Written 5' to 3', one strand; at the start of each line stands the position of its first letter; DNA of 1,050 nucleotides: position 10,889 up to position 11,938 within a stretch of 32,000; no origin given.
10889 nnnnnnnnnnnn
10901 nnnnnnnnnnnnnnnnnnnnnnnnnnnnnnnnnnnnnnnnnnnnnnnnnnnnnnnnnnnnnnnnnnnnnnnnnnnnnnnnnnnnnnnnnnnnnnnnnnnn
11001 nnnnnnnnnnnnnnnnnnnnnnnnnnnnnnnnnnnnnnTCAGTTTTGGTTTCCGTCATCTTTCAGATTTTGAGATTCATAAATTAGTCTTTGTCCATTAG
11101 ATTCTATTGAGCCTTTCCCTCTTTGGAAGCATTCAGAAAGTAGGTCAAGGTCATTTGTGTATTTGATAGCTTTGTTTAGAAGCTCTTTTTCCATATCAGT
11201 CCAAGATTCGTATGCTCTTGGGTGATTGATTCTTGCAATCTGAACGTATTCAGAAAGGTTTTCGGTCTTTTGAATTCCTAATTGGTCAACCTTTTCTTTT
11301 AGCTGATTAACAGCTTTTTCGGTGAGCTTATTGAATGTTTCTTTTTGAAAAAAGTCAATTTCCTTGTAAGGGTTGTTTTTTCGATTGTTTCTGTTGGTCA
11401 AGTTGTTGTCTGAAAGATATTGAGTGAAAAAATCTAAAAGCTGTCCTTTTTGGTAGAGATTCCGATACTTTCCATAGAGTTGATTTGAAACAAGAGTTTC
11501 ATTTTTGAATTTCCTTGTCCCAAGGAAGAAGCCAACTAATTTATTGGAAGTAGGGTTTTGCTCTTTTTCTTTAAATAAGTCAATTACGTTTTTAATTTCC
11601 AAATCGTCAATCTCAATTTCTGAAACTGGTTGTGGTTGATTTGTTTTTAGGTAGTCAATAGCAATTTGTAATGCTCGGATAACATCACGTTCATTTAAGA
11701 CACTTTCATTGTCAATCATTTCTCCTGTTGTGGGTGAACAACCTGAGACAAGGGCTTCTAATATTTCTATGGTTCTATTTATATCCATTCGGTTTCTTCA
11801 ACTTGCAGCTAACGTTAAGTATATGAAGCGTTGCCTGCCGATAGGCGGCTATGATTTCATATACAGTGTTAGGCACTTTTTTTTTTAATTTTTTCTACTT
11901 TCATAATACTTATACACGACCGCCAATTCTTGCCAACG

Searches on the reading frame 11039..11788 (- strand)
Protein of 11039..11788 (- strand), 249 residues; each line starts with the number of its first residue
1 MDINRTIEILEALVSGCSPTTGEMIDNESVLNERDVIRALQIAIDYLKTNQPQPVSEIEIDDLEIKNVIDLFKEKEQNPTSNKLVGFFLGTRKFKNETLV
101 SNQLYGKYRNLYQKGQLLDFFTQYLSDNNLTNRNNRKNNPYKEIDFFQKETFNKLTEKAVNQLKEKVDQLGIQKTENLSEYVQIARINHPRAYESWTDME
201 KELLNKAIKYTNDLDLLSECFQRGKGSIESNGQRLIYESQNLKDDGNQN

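Call 6: search_protein_families(library=pfam, proteins=[window:11039-11788:-], max_evalue=0.001)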
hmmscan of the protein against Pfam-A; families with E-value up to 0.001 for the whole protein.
window:11039-11788:- (249 aa): 0 families

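Call 7: search_protein_families(library=ncbifam, proteins=[window:11039-11788:-], max_evalue=1)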
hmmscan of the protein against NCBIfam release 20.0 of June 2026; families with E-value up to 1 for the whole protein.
window:11039-11788:- (249 aa): 1 family
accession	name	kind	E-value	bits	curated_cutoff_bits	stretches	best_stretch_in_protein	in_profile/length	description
NF052485.1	sider_ATP_EitC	equivalog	0.059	12.8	485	1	152-222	66-137/251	siderophore ABC transporter ATP-binding protein EitC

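Call 85: search_protein_families(library=padloc, proteins=[window:11039-11788:-], max_evalue=0.001)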
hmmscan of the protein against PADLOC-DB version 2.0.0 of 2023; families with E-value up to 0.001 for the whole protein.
window:11039-11788:- (249 aa): 0 families
